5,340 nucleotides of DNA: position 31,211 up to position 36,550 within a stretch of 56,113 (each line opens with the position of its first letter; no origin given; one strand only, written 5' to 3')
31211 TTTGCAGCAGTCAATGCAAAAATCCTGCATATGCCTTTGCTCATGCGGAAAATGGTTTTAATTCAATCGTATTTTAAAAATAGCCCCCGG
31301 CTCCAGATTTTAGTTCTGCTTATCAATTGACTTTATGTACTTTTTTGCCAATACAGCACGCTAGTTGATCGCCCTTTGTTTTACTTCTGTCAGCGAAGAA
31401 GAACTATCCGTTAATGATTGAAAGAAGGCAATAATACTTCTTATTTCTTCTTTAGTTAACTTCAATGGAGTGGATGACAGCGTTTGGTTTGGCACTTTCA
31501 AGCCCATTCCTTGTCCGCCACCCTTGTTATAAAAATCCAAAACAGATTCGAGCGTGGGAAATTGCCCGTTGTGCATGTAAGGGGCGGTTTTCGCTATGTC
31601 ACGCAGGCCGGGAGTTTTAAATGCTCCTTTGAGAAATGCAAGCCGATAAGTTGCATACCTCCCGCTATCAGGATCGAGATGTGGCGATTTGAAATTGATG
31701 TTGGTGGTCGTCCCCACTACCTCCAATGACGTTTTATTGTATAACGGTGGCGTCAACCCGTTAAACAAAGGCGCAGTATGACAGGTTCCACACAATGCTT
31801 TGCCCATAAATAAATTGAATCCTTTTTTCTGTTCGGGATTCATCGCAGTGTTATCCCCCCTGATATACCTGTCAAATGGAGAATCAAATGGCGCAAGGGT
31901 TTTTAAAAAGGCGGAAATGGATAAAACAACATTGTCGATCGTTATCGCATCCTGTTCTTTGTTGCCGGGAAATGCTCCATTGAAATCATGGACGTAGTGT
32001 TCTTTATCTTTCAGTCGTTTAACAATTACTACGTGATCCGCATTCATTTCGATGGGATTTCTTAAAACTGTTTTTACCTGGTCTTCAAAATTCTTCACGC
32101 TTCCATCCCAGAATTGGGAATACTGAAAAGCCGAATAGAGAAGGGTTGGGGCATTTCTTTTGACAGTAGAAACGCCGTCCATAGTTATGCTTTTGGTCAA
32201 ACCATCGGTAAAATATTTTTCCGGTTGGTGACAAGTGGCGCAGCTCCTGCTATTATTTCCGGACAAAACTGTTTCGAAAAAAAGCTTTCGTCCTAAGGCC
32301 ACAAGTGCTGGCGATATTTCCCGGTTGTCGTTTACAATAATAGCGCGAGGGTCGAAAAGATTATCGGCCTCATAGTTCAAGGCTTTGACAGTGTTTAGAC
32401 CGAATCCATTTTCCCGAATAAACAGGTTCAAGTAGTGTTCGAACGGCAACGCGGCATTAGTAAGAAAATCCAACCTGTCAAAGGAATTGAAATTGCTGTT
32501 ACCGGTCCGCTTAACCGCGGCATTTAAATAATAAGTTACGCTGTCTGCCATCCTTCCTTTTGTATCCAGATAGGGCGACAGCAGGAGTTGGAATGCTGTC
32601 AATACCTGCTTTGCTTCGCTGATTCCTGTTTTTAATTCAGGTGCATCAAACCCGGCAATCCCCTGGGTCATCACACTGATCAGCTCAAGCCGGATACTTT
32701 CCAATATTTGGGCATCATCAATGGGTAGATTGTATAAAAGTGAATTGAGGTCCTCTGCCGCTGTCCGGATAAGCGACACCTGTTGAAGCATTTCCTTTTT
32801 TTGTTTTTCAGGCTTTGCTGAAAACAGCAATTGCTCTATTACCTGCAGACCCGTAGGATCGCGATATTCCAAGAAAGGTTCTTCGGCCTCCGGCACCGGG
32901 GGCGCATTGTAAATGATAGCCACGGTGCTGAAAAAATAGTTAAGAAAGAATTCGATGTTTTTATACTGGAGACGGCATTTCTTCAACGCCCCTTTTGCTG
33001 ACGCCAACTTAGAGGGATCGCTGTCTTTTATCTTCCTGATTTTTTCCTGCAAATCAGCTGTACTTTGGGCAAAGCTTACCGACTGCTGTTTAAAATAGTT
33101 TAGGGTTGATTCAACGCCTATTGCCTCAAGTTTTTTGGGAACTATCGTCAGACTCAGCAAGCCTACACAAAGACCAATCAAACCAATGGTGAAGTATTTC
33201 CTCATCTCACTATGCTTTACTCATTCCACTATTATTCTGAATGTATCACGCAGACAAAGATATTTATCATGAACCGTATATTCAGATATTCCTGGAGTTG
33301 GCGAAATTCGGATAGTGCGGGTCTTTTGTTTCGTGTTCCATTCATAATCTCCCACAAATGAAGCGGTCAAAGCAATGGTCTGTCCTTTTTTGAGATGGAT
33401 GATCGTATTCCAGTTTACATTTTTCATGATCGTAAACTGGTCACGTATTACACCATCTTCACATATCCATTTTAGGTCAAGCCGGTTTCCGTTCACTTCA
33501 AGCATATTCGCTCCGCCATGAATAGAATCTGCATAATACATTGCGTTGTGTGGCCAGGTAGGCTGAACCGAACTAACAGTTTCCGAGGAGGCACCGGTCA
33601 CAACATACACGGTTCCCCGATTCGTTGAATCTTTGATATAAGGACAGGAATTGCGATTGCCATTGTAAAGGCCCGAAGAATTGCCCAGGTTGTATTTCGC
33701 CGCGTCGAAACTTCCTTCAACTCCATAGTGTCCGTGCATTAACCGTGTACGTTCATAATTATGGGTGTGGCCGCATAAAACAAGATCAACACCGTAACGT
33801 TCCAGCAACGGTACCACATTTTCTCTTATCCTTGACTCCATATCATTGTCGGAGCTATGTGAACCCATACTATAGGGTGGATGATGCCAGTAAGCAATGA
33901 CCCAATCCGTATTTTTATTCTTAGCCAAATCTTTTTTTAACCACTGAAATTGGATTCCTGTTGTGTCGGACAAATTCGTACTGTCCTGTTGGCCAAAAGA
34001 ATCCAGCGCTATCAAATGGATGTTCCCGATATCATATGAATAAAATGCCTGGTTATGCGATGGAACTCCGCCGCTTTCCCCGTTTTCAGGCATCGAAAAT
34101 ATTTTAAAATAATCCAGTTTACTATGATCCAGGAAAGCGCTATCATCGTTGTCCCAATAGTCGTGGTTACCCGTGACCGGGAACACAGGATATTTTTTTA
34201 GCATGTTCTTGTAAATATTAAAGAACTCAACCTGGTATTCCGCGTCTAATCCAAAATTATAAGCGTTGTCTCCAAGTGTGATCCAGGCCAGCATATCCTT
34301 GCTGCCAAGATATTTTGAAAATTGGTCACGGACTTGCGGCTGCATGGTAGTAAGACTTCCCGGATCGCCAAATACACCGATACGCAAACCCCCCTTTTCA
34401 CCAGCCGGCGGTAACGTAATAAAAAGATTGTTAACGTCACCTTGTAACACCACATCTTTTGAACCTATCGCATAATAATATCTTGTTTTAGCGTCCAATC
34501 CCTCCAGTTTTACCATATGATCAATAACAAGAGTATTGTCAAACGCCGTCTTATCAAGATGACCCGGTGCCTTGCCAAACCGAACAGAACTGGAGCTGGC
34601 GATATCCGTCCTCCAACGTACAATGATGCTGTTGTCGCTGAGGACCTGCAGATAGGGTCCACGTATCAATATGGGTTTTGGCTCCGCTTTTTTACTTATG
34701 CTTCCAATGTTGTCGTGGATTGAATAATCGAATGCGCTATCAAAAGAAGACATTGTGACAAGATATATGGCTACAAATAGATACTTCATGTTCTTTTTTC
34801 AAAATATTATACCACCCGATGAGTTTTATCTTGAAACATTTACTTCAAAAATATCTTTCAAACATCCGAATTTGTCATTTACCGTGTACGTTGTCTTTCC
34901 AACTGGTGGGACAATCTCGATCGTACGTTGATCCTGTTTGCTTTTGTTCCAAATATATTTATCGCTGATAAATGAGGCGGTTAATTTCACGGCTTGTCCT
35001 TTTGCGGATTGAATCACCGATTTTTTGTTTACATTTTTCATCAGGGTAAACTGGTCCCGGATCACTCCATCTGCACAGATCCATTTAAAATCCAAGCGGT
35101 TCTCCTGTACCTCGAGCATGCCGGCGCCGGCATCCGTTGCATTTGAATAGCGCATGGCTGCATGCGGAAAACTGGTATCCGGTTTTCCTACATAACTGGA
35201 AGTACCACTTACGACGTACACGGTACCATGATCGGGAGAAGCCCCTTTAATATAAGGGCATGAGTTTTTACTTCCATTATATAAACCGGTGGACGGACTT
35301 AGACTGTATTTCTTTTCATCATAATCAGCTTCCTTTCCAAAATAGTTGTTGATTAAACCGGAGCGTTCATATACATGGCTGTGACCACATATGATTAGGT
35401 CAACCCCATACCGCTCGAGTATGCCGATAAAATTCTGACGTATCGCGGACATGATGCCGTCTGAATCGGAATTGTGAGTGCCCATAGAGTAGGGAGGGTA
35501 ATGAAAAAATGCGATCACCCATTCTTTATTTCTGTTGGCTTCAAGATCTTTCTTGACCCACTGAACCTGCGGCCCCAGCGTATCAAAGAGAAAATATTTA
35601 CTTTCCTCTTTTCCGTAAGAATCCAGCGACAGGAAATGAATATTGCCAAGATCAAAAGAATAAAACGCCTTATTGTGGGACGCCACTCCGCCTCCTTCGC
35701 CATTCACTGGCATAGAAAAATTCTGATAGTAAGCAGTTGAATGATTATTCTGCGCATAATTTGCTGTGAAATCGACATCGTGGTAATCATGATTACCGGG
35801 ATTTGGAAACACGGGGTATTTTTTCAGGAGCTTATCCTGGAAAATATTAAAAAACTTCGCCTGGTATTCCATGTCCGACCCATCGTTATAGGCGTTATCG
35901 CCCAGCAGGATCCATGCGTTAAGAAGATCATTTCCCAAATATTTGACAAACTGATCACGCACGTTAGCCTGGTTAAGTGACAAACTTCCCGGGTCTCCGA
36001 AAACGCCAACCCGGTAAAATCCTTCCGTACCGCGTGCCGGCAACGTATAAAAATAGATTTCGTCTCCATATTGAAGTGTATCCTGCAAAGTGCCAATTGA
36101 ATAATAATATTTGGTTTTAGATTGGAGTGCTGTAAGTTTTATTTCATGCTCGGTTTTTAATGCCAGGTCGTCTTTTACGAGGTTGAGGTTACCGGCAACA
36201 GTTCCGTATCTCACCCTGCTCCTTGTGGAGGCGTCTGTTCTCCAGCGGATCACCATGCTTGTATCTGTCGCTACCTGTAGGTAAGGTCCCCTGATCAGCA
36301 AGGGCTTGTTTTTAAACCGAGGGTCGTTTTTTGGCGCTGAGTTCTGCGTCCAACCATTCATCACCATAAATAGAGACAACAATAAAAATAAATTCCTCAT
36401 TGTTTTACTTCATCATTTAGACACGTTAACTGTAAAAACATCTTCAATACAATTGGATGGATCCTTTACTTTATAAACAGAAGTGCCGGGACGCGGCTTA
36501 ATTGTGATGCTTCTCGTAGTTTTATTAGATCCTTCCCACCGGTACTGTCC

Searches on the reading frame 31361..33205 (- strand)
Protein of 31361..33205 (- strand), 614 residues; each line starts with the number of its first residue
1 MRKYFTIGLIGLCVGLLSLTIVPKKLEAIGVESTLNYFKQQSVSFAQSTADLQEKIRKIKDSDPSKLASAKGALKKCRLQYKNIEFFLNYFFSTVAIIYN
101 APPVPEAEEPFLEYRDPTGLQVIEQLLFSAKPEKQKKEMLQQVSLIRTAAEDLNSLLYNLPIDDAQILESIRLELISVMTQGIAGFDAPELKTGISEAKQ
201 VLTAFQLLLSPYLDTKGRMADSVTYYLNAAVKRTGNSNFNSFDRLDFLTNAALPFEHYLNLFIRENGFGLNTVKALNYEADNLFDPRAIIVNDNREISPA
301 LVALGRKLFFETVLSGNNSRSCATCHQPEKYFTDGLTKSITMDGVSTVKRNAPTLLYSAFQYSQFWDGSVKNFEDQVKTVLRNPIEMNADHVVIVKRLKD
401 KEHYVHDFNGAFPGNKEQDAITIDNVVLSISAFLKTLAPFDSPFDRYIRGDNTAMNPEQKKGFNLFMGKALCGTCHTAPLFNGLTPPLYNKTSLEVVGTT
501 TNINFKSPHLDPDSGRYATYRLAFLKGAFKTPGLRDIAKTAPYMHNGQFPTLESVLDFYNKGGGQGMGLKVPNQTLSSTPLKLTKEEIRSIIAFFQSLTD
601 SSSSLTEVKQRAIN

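Call 73: search_protein_families(library=pfam, proteins=[window:31361-33205:-], max_evalue=0.00001)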
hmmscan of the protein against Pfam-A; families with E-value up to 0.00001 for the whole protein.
window:31361-33205:- (614 aa): 2 families
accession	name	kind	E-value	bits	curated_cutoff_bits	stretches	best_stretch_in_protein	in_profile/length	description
PF03150.19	CCP_MauG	-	1.2e-46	159.4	25.6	1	300-452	2-148/149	Di-haem cytochrome c peroxidase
PF21419.2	RoxA-like_Cyt-c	-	1.7e-06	27.9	26.7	0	530-557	3-30/39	RoxA-like, cytochrome c-like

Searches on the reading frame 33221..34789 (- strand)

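Call 73: search_protein_families(library=pfam, proteins=[window:33221-34789:-], max_evalue=0.00001)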
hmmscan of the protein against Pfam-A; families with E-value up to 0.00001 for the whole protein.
window:33221-34789:- (522 aa): 2 families
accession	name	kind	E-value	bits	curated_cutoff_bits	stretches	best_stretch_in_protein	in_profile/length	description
PF00149.33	Metallophos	-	2.9e-20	74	21.5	1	136-345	2-191/191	Calcineurin-like phosphoesterase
PF16656.11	Pur_ac_phosph_N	-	3.4e-08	34.4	30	1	47-112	6-82/93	Purple acid Phosphatase, N-terminal domain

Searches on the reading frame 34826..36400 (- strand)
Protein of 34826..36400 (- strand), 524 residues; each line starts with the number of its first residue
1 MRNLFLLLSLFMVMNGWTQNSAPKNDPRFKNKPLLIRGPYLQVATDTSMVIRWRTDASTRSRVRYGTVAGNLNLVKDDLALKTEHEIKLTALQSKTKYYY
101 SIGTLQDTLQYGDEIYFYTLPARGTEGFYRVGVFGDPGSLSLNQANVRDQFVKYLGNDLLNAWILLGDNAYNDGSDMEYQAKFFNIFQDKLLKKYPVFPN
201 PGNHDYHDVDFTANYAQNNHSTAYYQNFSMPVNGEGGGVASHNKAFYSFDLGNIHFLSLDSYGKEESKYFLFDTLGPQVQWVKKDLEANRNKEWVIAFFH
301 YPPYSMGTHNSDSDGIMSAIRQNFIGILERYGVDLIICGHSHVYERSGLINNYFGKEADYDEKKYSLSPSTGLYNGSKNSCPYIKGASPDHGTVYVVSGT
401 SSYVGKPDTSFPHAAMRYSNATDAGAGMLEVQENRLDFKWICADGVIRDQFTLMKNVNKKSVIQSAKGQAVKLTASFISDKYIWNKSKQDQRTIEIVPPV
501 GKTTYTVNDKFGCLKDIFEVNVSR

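Call 73: search_protein_families(library=pfam, proteins=[window:34826-36400:-], max_evalue=0.00001)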
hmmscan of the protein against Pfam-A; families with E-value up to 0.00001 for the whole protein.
window:34826-36400:- (524 aa): 2 families
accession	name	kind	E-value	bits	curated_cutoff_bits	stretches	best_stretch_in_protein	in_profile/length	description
PF00149.33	Metallophos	-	9.4e-17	62.5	21.5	1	130-344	2-191/191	Calcineurin-like phosphoesterase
PF16656.11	Pur_ac_phosph_N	-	4.6e-09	37.2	30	1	40-106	5-82/93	Purple acid Phosphatase, N-terminal domain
